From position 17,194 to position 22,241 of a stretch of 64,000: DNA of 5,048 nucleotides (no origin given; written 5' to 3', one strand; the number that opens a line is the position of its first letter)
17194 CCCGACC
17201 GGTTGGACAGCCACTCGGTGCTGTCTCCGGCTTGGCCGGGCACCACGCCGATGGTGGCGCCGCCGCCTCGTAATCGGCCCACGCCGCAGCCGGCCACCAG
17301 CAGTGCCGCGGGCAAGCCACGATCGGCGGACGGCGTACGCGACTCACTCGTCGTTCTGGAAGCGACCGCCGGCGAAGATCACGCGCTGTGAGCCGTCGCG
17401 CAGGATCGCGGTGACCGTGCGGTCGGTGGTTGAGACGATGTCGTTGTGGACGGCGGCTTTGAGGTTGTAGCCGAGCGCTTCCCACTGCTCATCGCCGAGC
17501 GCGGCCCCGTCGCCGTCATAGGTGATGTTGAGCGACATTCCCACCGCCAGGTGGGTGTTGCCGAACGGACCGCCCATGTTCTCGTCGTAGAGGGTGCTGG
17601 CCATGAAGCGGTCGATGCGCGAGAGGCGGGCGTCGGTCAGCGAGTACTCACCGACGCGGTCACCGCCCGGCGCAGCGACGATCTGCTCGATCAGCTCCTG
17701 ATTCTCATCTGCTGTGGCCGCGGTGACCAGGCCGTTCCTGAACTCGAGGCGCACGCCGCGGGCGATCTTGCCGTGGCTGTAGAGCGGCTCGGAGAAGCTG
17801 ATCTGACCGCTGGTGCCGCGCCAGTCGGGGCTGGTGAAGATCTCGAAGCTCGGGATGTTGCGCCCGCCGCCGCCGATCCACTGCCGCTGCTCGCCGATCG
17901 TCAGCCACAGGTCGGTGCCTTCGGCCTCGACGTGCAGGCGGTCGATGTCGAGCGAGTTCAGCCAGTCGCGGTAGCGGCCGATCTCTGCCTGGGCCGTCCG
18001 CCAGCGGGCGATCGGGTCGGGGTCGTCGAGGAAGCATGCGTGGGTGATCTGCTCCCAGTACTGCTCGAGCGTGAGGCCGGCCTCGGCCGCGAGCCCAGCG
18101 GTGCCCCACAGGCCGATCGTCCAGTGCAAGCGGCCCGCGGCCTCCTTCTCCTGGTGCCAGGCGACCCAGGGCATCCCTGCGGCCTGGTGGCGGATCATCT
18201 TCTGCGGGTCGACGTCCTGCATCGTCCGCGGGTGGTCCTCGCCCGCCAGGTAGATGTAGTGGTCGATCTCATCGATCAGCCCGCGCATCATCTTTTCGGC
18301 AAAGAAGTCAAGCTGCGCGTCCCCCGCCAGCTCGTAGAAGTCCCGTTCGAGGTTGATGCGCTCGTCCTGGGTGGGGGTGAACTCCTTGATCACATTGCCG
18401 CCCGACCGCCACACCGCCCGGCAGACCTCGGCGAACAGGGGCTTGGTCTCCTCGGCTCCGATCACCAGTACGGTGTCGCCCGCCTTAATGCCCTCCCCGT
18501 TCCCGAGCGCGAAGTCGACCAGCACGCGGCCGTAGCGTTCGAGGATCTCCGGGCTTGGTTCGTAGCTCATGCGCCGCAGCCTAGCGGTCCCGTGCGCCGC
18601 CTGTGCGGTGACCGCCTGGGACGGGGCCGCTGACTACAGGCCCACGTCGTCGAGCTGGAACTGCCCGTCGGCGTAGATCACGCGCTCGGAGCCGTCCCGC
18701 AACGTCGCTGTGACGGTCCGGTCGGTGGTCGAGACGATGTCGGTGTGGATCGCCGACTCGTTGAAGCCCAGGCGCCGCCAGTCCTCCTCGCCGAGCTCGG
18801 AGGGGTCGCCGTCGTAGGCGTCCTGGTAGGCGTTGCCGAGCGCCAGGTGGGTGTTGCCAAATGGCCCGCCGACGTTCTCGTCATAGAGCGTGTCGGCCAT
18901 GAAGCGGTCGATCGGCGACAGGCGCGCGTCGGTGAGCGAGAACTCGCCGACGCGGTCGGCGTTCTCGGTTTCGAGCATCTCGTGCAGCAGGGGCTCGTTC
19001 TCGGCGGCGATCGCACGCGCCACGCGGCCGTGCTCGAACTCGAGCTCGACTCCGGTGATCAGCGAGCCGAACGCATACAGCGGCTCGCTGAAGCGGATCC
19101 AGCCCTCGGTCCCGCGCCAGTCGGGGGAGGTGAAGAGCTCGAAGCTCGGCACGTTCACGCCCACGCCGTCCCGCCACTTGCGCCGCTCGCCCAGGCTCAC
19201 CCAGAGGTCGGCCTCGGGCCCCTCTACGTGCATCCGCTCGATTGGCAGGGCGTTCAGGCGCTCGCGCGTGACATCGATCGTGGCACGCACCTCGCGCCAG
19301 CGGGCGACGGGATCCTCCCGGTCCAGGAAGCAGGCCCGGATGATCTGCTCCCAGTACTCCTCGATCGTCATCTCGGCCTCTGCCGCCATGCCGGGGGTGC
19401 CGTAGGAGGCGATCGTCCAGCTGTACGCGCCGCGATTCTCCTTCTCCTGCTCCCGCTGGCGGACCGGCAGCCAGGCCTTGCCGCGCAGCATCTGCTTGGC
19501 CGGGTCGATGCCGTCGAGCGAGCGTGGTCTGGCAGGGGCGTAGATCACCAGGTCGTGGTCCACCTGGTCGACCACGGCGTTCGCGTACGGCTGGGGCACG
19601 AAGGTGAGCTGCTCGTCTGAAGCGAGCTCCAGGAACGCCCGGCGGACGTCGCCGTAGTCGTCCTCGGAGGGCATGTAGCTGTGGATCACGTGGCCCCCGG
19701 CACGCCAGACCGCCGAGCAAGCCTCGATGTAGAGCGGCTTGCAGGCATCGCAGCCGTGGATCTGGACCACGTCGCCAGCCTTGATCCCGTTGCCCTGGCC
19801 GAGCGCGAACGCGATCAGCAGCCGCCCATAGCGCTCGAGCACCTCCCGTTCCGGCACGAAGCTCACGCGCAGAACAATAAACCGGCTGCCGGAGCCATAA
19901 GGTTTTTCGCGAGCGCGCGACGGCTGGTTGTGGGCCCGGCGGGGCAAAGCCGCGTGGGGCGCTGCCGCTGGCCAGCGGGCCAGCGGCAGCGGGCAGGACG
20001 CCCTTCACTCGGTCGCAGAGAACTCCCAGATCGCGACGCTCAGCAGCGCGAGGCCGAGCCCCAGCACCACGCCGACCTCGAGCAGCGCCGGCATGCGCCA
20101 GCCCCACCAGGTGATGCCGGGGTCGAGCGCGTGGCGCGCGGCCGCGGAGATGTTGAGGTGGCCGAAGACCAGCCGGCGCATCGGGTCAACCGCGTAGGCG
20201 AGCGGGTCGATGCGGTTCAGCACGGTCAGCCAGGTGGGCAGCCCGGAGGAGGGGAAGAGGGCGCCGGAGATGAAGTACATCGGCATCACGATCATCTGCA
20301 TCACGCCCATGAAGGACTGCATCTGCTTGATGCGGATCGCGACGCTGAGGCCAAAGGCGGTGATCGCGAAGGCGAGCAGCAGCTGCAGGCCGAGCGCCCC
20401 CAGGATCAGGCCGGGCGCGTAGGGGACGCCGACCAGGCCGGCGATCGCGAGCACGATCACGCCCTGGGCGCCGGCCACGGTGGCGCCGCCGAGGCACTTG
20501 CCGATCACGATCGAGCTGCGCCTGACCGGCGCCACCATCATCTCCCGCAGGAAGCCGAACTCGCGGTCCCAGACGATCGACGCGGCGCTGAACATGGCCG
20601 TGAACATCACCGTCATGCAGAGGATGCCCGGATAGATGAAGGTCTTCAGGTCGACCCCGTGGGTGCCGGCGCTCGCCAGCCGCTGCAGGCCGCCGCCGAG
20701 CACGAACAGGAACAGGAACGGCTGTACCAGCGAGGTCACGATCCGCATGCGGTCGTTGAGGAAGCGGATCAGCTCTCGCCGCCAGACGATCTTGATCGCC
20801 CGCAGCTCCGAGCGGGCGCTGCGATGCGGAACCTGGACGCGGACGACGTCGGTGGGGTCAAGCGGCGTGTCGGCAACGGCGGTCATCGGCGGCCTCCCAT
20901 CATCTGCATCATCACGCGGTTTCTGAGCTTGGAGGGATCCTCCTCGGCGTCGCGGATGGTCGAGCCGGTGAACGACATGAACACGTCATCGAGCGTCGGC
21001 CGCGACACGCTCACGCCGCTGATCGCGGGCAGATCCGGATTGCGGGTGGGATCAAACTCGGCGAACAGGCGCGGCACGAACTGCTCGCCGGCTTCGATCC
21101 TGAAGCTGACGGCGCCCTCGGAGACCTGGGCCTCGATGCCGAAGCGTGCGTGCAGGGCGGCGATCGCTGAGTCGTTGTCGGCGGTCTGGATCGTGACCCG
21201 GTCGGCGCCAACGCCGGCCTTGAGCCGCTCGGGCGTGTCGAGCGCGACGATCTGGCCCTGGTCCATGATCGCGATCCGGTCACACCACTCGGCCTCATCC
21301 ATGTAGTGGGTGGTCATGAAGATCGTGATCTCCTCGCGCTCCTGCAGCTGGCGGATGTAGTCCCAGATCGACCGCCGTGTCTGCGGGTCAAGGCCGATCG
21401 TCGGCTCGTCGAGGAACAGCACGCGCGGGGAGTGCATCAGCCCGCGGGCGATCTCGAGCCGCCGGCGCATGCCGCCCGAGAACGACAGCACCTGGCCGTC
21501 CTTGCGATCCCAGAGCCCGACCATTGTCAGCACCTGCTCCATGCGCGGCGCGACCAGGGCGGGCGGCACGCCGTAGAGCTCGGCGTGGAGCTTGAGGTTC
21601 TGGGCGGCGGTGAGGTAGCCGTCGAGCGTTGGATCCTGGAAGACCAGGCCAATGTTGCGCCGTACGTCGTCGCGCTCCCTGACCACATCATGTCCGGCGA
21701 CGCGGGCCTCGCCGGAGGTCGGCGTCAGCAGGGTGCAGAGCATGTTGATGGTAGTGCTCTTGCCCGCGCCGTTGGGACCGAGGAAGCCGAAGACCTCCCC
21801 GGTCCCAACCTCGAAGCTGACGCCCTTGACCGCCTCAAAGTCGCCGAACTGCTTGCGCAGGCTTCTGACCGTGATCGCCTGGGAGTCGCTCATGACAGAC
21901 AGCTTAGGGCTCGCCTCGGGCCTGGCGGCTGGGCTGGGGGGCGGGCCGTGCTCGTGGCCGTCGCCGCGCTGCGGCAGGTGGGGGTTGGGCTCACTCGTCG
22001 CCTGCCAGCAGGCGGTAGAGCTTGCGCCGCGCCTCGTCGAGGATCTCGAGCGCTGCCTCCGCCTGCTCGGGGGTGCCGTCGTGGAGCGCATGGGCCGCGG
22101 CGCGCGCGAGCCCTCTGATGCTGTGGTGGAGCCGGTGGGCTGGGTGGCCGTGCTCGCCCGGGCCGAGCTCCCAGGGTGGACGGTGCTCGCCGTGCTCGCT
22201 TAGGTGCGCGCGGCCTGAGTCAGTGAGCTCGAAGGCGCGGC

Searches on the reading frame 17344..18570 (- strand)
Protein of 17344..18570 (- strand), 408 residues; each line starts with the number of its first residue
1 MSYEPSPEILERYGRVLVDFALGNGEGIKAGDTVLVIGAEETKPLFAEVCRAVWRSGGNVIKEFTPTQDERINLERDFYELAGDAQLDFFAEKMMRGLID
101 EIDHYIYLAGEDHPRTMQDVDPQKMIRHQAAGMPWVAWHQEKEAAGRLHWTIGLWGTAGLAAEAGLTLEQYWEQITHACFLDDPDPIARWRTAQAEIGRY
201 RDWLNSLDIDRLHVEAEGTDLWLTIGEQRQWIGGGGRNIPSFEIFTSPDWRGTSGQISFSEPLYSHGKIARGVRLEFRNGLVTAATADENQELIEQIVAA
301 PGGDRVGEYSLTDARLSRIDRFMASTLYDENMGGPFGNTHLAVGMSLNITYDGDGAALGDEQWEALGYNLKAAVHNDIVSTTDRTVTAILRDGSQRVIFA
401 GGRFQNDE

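Call 69: search_protein_families(library=pfam, proteins=[window:17344-18570:-], max_evalue=0.00001)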
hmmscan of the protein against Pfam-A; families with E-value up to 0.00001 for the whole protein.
window:17344-18570:- (408 aa): 1 family
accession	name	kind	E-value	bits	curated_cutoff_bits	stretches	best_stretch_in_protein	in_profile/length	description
PF02073.20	Peptidase_M29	-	1.1e-82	278.5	27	1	9-404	4-406/406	Thermophilic metalloprotease (M29)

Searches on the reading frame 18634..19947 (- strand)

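Call 69: search_protein_families(library=pfam, proteins=[window:18634-19947:-], max_evalue=0.00001)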
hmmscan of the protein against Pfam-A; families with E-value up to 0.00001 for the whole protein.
window:18634-19947:- (437 aa): 1 family
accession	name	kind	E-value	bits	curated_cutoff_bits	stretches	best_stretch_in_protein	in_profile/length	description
PF02073.20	Peptidase_M29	-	4.3e-88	296.3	27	1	35-430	3-406/406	Thermophilic metalloprotease (M29)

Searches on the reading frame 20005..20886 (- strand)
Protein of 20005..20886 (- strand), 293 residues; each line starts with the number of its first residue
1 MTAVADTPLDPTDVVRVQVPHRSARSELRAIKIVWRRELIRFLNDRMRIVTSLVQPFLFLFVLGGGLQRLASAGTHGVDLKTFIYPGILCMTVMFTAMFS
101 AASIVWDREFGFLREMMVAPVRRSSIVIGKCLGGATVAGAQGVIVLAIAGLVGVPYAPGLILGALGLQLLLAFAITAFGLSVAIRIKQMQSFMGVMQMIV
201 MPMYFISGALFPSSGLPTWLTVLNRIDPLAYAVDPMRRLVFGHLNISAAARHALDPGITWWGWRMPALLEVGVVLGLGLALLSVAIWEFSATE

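Call 69: search_protein_families(library=pfam, proteins=[window:20005-20886:-], max_evalue=0.00001)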
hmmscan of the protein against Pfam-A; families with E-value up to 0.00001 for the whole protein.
window:20005-20886:- (293 aa): 3 families
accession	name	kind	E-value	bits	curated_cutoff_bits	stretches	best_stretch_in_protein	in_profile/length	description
PF01061.29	ABC2_membrane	-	1.2e-32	113.7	26.9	1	30-239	2-209/211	ABC-2 type transporter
PF12698.13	ABC2_membrane_3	-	1.9e-18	67.1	31.6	1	81-281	161-341/347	ABC-2 family transporter protein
PF12679.13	ABC2_membrane_2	-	1.6e-06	28.1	27.2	1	88-206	74-198/283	ABC-2 family transporter protein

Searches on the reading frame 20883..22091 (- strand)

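Call 69: search_protein_families(library=pfam, proteins=[window:20883-22091:-], max_evalue=0.00001)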
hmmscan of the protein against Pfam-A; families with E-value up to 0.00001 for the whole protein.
window:20883-22091:- (402 aa): 2 families
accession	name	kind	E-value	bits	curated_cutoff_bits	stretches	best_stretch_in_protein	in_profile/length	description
PF00005.33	ABC_tran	-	1.2e-33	117.1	25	1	89-231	2-136/137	ABC transporter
PF13304.12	AAA_21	-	9.4e-09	36.2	27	0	220-262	257-298/304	AAA domain, putative AbiEii toxin, Type IV TA system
